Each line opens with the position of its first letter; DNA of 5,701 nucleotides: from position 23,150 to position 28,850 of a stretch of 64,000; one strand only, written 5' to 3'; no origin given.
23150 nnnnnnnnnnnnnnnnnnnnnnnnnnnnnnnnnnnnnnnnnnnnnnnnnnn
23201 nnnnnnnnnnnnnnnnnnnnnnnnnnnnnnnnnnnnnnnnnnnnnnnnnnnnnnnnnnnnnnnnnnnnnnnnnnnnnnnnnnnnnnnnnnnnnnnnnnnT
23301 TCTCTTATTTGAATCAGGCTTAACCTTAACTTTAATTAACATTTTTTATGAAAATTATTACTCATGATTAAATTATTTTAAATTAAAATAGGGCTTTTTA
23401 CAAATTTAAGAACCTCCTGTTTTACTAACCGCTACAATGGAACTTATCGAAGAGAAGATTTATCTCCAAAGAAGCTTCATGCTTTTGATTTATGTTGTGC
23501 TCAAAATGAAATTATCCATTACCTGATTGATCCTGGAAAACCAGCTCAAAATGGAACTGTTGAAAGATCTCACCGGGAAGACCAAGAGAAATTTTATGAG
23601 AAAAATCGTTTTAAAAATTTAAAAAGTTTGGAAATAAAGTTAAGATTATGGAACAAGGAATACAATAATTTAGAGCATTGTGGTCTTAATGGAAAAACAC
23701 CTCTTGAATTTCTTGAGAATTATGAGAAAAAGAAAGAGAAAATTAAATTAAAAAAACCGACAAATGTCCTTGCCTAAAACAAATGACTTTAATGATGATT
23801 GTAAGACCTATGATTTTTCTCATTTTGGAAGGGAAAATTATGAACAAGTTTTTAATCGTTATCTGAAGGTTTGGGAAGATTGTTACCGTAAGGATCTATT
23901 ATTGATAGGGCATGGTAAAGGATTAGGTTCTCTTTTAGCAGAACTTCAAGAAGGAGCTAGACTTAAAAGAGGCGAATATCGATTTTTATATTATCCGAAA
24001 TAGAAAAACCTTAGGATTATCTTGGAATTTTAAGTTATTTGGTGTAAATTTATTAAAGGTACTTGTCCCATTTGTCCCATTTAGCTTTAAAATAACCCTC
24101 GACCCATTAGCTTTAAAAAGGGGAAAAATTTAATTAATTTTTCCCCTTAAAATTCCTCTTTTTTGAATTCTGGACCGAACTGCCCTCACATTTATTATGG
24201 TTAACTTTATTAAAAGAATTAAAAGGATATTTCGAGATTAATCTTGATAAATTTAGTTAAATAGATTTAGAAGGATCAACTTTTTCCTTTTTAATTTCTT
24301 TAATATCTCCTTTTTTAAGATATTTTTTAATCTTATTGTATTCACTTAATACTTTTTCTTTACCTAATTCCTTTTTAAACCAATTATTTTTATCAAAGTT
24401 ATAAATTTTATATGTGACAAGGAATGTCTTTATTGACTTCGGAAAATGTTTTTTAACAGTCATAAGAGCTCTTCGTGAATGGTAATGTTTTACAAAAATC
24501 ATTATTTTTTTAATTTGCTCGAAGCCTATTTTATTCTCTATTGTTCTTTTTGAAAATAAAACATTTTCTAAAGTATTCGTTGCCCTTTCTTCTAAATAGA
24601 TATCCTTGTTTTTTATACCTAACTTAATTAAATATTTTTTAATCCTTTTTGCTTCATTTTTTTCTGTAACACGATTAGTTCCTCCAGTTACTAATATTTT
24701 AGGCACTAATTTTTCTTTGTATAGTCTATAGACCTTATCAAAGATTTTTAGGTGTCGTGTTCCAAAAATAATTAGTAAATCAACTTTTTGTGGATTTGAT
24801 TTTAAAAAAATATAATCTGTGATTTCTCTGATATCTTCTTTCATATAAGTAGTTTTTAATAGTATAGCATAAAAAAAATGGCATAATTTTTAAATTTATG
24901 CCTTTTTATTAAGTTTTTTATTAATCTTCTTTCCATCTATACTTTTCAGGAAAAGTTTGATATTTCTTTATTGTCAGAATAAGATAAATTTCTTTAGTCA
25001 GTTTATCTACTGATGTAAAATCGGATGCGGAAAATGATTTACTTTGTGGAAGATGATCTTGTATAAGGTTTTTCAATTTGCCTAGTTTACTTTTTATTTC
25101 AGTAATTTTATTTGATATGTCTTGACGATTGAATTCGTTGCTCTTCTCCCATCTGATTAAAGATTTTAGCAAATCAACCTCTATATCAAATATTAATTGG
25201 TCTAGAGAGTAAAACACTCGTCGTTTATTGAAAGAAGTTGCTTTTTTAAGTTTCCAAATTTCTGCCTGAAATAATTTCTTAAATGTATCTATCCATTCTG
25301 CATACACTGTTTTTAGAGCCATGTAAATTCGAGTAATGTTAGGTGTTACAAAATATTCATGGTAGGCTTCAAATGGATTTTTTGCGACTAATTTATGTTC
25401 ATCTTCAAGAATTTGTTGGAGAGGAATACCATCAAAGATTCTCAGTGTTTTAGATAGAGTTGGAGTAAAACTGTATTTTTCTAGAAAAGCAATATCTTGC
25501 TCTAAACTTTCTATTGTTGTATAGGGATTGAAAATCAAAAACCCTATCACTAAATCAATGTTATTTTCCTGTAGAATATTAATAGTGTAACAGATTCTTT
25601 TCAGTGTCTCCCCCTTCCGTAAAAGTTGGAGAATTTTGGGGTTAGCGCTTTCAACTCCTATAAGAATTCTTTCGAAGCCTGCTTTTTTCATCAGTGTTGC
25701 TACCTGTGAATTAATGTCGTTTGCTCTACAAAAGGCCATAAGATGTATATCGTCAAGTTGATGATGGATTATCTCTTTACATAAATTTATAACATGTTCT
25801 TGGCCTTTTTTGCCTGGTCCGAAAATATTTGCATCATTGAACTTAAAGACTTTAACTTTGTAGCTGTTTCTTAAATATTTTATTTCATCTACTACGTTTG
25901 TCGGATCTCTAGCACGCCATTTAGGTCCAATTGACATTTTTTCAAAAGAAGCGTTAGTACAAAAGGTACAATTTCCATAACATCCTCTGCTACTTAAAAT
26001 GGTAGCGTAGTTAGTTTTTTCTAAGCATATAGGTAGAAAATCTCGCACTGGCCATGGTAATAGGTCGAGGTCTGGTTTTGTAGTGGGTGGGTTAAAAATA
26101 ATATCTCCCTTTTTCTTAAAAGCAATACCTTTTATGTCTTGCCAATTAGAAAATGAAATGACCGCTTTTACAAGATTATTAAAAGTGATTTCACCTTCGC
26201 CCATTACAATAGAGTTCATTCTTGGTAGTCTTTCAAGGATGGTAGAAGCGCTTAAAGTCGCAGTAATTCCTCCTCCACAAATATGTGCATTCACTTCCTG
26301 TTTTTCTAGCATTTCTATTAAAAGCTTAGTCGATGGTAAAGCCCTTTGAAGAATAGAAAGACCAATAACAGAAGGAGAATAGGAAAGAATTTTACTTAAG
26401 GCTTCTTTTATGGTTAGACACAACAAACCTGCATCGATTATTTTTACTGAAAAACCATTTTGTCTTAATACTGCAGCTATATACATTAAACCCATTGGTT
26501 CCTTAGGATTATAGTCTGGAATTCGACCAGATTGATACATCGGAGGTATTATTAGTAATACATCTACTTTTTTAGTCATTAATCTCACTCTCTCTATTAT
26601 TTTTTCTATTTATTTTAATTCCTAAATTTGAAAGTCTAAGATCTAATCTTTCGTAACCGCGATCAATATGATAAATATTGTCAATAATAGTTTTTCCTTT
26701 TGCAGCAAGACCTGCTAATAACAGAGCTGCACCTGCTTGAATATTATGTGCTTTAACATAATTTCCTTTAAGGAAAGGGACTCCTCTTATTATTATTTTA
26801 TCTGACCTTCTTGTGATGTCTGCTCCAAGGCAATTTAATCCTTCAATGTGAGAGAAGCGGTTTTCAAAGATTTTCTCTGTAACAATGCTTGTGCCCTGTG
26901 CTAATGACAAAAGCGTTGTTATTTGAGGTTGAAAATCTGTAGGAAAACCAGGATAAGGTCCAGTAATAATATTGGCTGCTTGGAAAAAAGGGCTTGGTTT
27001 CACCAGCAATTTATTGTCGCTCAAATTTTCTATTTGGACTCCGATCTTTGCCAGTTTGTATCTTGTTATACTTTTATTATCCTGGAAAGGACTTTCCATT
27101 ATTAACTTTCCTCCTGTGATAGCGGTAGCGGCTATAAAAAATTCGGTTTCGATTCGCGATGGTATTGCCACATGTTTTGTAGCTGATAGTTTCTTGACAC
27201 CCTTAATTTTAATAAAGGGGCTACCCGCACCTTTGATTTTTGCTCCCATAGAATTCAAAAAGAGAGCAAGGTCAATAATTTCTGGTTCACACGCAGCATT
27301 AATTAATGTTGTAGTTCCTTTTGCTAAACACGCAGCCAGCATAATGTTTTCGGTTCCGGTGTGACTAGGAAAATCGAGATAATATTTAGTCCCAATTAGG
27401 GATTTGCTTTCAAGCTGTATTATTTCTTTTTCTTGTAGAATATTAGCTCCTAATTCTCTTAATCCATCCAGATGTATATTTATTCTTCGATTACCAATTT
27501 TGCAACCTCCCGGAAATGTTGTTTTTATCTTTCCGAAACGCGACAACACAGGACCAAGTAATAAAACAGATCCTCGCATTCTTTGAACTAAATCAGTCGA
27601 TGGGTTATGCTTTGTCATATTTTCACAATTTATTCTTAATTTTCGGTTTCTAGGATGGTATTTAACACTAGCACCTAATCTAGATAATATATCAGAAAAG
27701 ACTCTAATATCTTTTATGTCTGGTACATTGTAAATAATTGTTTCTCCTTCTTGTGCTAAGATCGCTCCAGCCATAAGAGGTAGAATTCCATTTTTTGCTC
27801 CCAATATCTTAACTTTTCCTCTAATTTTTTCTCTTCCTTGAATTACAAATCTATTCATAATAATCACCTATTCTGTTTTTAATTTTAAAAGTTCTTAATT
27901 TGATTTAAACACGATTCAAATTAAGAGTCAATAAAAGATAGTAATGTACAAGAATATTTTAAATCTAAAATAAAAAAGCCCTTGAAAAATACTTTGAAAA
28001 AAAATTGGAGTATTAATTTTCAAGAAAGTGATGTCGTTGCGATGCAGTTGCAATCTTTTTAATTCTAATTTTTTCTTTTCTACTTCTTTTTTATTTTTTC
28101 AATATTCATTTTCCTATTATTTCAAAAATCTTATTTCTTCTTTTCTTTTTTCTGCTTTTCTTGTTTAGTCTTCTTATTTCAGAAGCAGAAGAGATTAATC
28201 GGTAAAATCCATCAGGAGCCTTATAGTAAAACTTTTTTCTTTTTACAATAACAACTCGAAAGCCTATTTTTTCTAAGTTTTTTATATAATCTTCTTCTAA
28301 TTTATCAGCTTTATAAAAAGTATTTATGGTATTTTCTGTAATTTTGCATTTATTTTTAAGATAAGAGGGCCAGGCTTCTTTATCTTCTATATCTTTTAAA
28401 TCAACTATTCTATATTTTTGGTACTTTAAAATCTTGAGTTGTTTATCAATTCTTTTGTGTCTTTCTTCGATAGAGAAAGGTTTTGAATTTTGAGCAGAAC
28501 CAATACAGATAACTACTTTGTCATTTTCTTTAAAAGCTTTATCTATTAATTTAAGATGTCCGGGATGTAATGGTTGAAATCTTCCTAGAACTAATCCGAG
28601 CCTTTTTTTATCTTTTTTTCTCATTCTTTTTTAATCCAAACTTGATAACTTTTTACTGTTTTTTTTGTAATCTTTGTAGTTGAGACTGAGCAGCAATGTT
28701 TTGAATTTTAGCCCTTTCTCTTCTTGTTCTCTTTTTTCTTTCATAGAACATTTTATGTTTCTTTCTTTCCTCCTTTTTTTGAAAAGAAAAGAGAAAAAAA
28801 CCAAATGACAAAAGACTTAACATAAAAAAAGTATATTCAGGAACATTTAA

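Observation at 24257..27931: Self-contained cassette: MurA-family enolpyruvyl transferase coupled to a B12-domain radical SAM enzyme, plus DUF218 - candidate undescribed pathway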

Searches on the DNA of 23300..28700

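Call 63: search_rna_families(source=window, start=23300, end=28700, threshold=evalue, max_evalue=1)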
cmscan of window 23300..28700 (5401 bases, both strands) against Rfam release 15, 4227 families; matches with E-value up to 1: 1.
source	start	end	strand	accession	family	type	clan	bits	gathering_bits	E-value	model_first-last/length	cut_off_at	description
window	27670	27784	-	RF00568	SNORA26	Gene; snRNA; snoRNA; HACA-box;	CL00032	22.9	40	0.84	1-122/122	no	Small nucleolar RNA SNORA26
